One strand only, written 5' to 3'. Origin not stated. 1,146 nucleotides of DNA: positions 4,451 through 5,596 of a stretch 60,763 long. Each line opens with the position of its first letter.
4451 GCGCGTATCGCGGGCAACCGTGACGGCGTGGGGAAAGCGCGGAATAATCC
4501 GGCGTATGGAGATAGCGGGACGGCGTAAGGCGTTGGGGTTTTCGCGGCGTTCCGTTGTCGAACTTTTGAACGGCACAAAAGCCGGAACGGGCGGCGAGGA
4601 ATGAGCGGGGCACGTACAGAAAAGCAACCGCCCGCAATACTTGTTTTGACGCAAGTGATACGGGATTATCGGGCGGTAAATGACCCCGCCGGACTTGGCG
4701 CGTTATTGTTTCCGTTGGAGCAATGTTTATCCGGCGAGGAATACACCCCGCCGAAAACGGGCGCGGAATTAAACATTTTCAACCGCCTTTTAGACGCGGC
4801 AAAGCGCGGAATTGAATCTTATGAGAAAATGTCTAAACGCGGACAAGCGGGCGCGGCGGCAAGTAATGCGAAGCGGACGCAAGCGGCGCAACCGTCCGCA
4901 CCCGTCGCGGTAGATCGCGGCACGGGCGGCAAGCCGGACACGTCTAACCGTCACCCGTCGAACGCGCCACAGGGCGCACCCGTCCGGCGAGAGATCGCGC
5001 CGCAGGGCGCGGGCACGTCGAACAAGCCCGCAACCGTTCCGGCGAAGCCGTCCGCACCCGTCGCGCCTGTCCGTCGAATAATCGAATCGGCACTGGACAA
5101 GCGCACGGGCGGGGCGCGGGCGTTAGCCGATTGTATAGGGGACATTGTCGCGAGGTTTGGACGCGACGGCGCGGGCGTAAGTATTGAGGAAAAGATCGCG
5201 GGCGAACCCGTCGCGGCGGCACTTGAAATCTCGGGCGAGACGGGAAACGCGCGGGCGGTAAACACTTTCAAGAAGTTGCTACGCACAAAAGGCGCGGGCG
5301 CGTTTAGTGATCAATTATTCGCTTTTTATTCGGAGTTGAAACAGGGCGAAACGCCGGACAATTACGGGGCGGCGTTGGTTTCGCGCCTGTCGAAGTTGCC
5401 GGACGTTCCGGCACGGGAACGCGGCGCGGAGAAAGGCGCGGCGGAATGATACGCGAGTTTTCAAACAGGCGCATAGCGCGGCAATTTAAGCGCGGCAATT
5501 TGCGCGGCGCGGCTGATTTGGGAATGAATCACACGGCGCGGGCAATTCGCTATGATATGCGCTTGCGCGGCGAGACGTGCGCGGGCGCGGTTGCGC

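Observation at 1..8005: Kilobase-scale 'word-shuffled' non-coding repeat array split by an integrase module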

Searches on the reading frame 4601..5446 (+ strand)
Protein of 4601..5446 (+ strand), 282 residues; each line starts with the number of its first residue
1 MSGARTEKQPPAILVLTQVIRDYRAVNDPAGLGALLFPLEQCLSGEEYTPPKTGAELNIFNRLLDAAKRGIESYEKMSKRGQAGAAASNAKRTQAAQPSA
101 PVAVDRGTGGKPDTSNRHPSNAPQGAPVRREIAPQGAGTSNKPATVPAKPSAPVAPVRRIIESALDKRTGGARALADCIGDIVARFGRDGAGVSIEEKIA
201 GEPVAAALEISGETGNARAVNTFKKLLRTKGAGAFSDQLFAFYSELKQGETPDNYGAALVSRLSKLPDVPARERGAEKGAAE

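Call 14: search_protein_families(library=pfam, proteins=[window:4601-5446:+], max_evalue=0.01)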
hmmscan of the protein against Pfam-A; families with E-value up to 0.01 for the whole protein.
window:4601-5446:+ (282 aa): 0 families

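Call 15: search_protein_families(library=phrogs, proteins=[window:4601-5446:+], max_evalue=0.01)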
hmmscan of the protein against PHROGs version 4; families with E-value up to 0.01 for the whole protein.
window:4601-5446:+ (282 aa): 0 families

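Call 23: find_homologous_proteins(query=window:4601-5446:+, max_evalue=0.001)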
Query window:4601-5446:+ (282 aa): 24 proteins with E <= 0.001 among 8000 candidates.
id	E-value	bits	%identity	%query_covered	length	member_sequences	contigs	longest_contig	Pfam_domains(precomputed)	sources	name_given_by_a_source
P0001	3.3e-174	596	99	100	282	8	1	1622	-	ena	-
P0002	1.5e-122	427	74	96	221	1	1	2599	-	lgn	-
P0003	1.8e-107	377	71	96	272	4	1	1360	-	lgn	-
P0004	6.2e-76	274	58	96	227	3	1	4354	-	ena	-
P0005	2.1e-75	272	59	96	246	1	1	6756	-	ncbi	-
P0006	6.3e-71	258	55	98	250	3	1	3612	-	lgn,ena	-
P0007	1.7e-69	253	53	96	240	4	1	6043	-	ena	-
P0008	6.3e-69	251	53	96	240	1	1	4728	-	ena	-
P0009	1.6e-67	246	52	96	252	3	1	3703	-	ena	-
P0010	2.7e-67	246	54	96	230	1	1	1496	-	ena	-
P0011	5.5e-67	245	57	96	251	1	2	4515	-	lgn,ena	-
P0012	4.1e-66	242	54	96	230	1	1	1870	-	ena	-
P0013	1.7e-65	240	55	96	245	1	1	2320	-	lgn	-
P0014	3.5e-65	239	54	96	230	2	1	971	-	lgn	-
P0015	2.6e-64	236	56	96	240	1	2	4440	-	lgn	-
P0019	4.9e-62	228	55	96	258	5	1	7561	-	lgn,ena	-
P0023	5.6e-30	123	53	44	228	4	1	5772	-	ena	-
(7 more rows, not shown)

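Call 25: find_related_loci(query=A1, collection=genome_contigs, flank=10000)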
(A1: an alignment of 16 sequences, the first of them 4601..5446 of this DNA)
Query A1 (282 aa) in genome_contigs; peptide patterns used: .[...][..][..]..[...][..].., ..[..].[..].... (x = any residue, [..] = any of these).
65 stretches matched a pattern, but none encodes a relative of the query by tblastn (E <= 1e-3).

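Call 26: find_related_loci(query=A1, collection=metagenome_contigs, flank=10000)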
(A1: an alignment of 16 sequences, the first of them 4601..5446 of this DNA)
Query A1 (282 aa) in metagenome_contigs; peptide patterns used: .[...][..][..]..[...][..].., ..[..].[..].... (x = any residue, [..] = any of these).
99 stretches matched a pattern; 2 encode a relative of the query (tblastn E <= 1e-3); 2 distinct loci.
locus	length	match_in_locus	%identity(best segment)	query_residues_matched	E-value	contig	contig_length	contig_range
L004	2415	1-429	50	143-271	1e-29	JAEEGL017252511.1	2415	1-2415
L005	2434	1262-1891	38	64-271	2e-27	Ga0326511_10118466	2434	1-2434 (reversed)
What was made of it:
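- Tried and rejected: JGI metagenome contigs gave only two short loci (call 26).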

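Call 27: find_encoding_contigs(protein=P0019, flank=10000, max_places=4)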
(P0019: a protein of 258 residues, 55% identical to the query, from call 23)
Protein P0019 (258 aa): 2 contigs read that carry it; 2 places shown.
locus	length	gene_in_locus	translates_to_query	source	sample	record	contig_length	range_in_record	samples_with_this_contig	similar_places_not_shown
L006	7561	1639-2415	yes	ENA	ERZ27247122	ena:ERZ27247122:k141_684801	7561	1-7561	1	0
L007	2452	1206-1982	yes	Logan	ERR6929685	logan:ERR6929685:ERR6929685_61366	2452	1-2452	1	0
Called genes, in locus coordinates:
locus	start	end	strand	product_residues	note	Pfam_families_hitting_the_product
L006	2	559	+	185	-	?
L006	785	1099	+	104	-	-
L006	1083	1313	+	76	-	PF12728:HTH_17 (weak)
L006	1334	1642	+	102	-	-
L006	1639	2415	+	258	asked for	-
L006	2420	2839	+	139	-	-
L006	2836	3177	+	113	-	-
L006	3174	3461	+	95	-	-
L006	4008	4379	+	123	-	-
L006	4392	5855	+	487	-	PF00589:Phage_integrase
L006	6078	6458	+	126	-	-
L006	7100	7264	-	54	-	-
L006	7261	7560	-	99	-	?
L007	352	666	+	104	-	-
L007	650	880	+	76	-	PF12728:HTH_17 (weak)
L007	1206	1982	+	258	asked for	-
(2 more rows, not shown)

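Call 28: find_encoding_contigs(protein=P0005, flank=10000, max_places=4)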
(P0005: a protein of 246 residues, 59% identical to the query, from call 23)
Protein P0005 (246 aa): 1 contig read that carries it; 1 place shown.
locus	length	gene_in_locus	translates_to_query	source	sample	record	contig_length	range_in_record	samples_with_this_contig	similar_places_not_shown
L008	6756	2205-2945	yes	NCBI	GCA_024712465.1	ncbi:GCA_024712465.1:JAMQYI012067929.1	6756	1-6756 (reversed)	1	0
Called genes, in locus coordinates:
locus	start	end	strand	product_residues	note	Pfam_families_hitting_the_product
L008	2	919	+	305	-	?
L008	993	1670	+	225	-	-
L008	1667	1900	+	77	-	-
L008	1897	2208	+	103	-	PF12728:HTH_17 (weak)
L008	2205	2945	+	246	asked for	-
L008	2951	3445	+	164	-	-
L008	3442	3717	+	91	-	-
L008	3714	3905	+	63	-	-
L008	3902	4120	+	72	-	-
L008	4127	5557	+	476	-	PF00589:Phage_integrase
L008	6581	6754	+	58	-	?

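Call 29: find_encoding_contigs(protein=P0007, flank=10000, max_places=4)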
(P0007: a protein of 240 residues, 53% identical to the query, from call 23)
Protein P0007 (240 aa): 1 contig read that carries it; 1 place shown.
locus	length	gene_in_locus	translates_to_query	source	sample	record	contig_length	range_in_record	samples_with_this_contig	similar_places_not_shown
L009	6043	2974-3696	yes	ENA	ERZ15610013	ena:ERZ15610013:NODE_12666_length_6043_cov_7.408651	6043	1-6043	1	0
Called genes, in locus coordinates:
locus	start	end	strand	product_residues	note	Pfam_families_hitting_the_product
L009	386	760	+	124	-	-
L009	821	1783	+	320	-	-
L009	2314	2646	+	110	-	-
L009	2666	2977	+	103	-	PF12728:HTH_17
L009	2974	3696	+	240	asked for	-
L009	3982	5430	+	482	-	PF00589:Phage_integrase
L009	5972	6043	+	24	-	?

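Call 30: find_encoding_contigs(protein=P0023, flank=10000, max_places=4)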
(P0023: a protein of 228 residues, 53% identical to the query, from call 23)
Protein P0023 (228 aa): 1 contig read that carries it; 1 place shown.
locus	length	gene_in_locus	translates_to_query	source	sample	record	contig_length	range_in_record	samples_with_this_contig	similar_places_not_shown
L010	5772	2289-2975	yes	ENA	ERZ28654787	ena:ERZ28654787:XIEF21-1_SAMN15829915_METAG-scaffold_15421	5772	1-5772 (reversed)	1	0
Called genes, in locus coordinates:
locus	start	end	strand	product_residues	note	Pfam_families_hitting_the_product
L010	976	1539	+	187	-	-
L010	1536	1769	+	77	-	-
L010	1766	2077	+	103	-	PF13545:HTH_Crp_2 (faint), PF13384:HTH_23 (faint), PF12728:HTH_17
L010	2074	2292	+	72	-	-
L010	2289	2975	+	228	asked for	-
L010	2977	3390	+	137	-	-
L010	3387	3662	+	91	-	-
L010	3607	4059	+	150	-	-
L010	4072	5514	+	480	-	PF00589:Phage_integrase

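Call 36: find_related_loci(query=A1, collection=viral_contigs, flank=10000)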
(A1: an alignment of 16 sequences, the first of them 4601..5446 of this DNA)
Query A1 (282 aa) in viral_contigs; peptide patterns used: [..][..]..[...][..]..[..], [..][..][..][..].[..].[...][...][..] (x = any residue, [..] = any of these).
51 stretches matched a pattern, but none encodes a relative of the query by tblastn (E <= 1e-3).
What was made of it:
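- Tried and rejected: Protein-profile searches for the 282-aa family found no relative in GTDB species genomes (call 25) or IMG/VR (call 36).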

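Call 41: search_solved_structures(query=A1, max_evalue=1)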
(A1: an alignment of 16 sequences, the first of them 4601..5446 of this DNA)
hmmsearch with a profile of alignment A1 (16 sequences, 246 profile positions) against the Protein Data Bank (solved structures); distinct sequences matched with E-value up to 1: 0.

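Call 50: predict_structure(alignment_id=A1)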
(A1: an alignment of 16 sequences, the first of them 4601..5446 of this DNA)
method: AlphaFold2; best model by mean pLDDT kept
length: 282 residues; sequences in the alignment: 16
mean_pLDDT: 62.4   pTM: 0.34
mean pLDDT of the five models: 62.4, 61.5, 60.4, 59.8, 59.0
residues with pLDDT >= 90: 43; 70-90: 89; 50-70: 35; < 50: 115
segments of 3 or more residues with pLDDT < 50: 1-15, 96-111, 113-118, 120-126, 128-192, 277-282
pLDDT, mean of each block of 10 residues (from residue 1): 35 51 61 77 80 81 80 74 70 53 40 42 40 37 38 34 31 34 37 71 90 88 94 92 85 88 92 56 37
secondary structure, 60 per line:
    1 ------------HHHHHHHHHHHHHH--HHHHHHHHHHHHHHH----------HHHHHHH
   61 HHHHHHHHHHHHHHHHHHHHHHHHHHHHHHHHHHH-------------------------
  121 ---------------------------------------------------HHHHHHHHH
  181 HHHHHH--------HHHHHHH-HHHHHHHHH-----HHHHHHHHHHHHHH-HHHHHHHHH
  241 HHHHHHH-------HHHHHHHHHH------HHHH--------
elements in order: H13-26 H29-43 H54-95 H172-186 H195-201 H203-211 H217-230 H232-247 H255-264 H271-274

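Call 52: find_encoding_contigs(protein=P0003, flank=10000, max_places=6)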
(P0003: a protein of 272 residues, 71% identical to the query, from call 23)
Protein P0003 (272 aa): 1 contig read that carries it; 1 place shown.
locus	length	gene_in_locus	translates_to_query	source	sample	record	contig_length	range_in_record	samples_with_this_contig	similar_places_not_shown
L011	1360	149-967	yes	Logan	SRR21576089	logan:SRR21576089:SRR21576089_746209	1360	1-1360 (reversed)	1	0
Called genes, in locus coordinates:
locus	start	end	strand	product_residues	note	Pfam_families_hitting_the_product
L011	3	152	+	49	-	?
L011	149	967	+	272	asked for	-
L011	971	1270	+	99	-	-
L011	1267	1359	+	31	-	?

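Call 53: find_encoding_contigs(protein=P0002, flank=10000, max_places=6)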
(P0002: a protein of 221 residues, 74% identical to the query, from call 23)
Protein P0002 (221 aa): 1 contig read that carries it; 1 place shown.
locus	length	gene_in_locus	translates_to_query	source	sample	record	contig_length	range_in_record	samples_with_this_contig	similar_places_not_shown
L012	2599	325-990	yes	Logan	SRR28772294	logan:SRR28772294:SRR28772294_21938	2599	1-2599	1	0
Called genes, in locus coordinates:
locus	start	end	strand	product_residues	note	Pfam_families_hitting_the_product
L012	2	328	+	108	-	?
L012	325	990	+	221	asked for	-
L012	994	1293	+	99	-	-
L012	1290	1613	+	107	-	-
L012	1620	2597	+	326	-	?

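Call 56: fold_search(model_id=the predicted structure, library=pdb)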
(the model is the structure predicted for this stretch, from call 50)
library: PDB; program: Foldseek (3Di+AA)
matches with E <= 10: 41; with E <= 0.001: 0
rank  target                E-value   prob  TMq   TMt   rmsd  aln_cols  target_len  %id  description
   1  9qvm_r                2.3e+00  0.09  0.12  0.26  14.8       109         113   20  Cryo-EM reconstruction of the NEDD1 anchor protein and CDK5RAP2 bound to the gamma-tubulin ring complex (released 2025-05-21)
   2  9qvm_s                3.4e+00  0.06  0.12  0.24  15.2       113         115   18  Cryo-EM reconstruction of the NEDD1 anchor protein and CDK5RAP2 bound to the gamma-tubulin ring complex (released 2025-05-21)
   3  3a4h                  3.6e+00  0.05  0.11  0.08  12.0       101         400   18  Structure of cytochrome P450 vdh from Pseudonocardia autotrophica (orthorhombic crystal form) (released 2010-07-14)
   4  6u9p                  4.2e+00  0.13  0.15  0.36   5.3        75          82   13  Wild-type MthK pore in ~150 mM K+ (released 2020-11-04)
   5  5cwe_A                4.4e+00  0.04  0.11  0.09  11.9       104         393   14  Structure of CYP107L2 from Streptomyces avermitilis with lauric acid (released 2016-08-03)
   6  5v02_B                5.2e+00  0.11  0.16  0.40   9.8        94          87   13  A positive allosteric modulator binding pocket in SK2 ion channels is shared by Riluzole and CyPPA (released 2018-03-07)
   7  9kpu_A                5.2e+00  0.05  0.11  0.09  11.6        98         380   16  Crystal structure of FrazP2 in complex with forazoline C (released 2025-05-21)
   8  4ce6_A                5.2e+00  0.04  0.10  0.12  11.9        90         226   17  Mutagenesis of a Rhodobacteraceae L-haloacid dehalogenase (released 2014-11-19)
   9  1oxa                  5.2e+00  0.03  0.11  0.08  12.6       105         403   17  CYTOCHROME P450 (DONOR:O2 OXIDOREDUCTASE) (released 1995-12-07)
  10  6u68_A                5.5e+00  0.14  0.17  0.15   5.2        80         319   16  Calcium-bound MthK open-inactivated state 1 (released 2020-03-25)
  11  5n2j_A                5.5e+00  0.06  0.15  0.04  11.1       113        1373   16  UDP-Glucose Glycoprotein Glucosyltransferase from Chaetomium thermophilum (closed form) (released 2017-07-26)
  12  9qvm_t                5.5e+00  0.04  0.12  0.23  14.7       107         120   20  Cryo-EM reconstruction of the NEDD1 anchor protein and CDK5RAP2 bound to the gamma-tubulin ring complex (released 2025-05-21)
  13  2ve3_B                5.5e+00  0.04  0.11  0.08  12.3       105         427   11  Retinoic acid bound cyanobacterial CYP120A1 (released 2008-04-29)
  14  3ldd                  5.9e+00  0.11  0.15  0.38   5.3        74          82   16  High resolution open MthK pore structure crystallized in 100 mM K+ and further soaked in 99 mM Na+/1 mM K+. (released 2010-08-11)
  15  7x34_C                5.9e+00  0.06  0.16  0.31   7.6       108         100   15  Cryo-EM structure of RNC-RAC complex in presence of Ssb from S. cerevisiae 2 (released 2022-06-29)
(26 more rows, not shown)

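Call 79: search_protein_representatives(alignment_id=A1)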
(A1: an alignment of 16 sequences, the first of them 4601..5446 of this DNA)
Query: 16 sequences, 246 profile positions. Proteins with E-value up to 0.001 (for the whole library): 170; up to 1e-10: 34; up to 1e-30: 7. The best 150 are listed.
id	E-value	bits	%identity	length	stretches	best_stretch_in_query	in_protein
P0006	2.9e-105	368.3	-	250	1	1-244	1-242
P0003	3.4e-87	309.1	-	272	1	1-244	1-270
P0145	1.3e-86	307.2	-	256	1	13-246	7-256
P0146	4.5e-55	203.9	-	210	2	6-111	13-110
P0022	9.2e-44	166.9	-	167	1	1-143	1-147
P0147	1.4e-39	153.2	-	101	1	150-244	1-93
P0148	7.0e-31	124.7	-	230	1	4-238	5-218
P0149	1.2e-27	114.1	-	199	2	174-245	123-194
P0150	1.3e-25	107.4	-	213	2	7-93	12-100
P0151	3.3e-24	102.8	-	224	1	7-239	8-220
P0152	6.5e-22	95.3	-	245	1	9-239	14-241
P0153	1.2e-20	91.1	-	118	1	137-238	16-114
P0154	1.8e-19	87.3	-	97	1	1-54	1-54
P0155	1.7e-17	80.8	-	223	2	171-241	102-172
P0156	5.1e-14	69.4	-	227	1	26-238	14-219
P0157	6.8e-13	65.8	-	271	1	173-242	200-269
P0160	2.4e-12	63.9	-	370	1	174-243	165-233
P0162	2.9e-12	63.7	-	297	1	121-243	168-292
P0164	3.6e-12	63.4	-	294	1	175-239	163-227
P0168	3.7e-11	60.1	-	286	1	176-239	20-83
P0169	4.3e-11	59.9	-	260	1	173-244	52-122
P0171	5.9e-11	59.4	-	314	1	65-245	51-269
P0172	7.9e-11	59.0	-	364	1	173-238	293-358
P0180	2.7e-10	57.2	-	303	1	64-242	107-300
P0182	6.2e-10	56.1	-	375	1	174-244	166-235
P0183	7.0e-10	55.9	-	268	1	60-241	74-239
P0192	1.5e-09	54.8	-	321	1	191-243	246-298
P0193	1.5e-09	54.8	-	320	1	178-243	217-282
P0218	1.9e-07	47.9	-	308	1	99-244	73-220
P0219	2.6e-07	47.5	-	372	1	106-243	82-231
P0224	4.6e-07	46.7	-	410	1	184-238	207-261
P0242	3.0e-06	44.0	-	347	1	167-240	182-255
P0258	1.2e-05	42.0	-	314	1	170-239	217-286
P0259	1.5e-05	41.7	-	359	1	175-240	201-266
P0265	2.0e-05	41.3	-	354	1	174-239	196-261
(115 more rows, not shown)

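Call 80: search_protein_families(library=pfam, proteins=[P0157, P0160, P0162, P0164, P0168, P0172, P0182, P0192, P0224, P0242], max_evalue=0.01)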
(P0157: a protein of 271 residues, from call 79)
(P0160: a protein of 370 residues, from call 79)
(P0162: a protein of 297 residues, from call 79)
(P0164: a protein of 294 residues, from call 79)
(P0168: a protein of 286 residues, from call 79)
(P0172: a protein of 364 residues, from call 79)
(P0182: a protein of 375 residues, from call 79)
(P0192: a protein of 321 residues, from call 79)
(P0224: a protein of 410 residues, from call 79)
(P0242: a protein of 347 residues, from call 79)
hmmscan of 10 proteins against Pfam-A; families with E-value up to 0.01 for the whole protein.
P0157 (271 aa): 0 families

P0160 (370 aa): 0 families

P0162 (297 aa): 0 families

P0164 (294 aa): 0 families

P0168 (286 aa): 0 families

P0172 (364 aa): 1 family
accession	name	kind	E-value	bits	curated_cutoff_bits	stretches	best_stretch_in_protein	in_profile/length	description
PF09681.16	Phage_rep_org_N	-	1.5e-05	25.4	23.3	1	39-135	15-110/121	N-terminal phage replisome organiser (Phage_rep_org_N)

P0182 (375 aa): 0 families

P0192 (321 aa): 0 families

P0224 (410 aa): 1 family
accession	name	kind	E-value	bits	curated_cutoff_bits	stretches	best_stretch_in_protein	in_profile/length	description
PF05887.16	Trypan_PARP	-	0.0033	17.9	100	0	271-314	62-106/134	Procyclic acidic repetitive protein (PARP)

P0242 (347 aa): 0 families

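Call 81: search_protein_families(library=phrogs, proteins=[P0172, P0160, P0182, P0157, P0162, P0164, P0192, P0171, P0180, P0148], max_evalue=0.001)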
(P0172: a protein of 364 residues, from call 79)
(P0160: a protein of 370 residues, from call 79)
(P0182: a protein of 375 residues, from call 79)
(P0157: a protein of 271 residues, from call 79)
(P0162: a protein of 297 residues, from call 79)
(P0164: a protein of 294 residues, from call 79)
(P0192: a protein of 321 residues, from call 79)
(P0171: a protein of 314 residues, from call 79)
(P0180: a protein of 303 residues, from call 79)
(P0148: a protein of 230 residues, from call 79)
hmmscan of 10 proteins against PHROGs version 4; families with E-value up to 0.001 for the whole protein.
P0172 (364 aa): 1 family
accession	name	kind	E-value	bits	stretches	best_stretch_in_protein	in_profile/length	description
phrog_1271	-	DNA, RNA and nucleotide metabolism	8.1e-06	26.4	1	146-211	255-324/361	HNH endonuclease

P0160 (370 aa): 0 families

P0182 (375 aa): 0 families

P0157 (271 aa): 0 families

P0162 (297 aa): 1 family
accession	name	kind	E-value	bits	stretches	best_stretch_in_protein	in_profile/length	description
phrog_2447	-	DNA, RNA and nucleotide metabolism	5.6e-05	24.3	1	44-188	81-166/295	replication initiation protein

P0164 (294 aa): 0 families

P0192 (321 aa): 0 families

P0171 (314 aa): 0 families

P0180 (303 aa): 0 families

P0148 (230 aa): 0 families
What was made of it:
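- Remote homologues of its C-domain include a protein with a Pfam Phage_rep_org_N domain (E = 1.5e-5, above the cut-off) and one matching PHROG 2447, annotated as replication initiation protein (calls 79-81).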
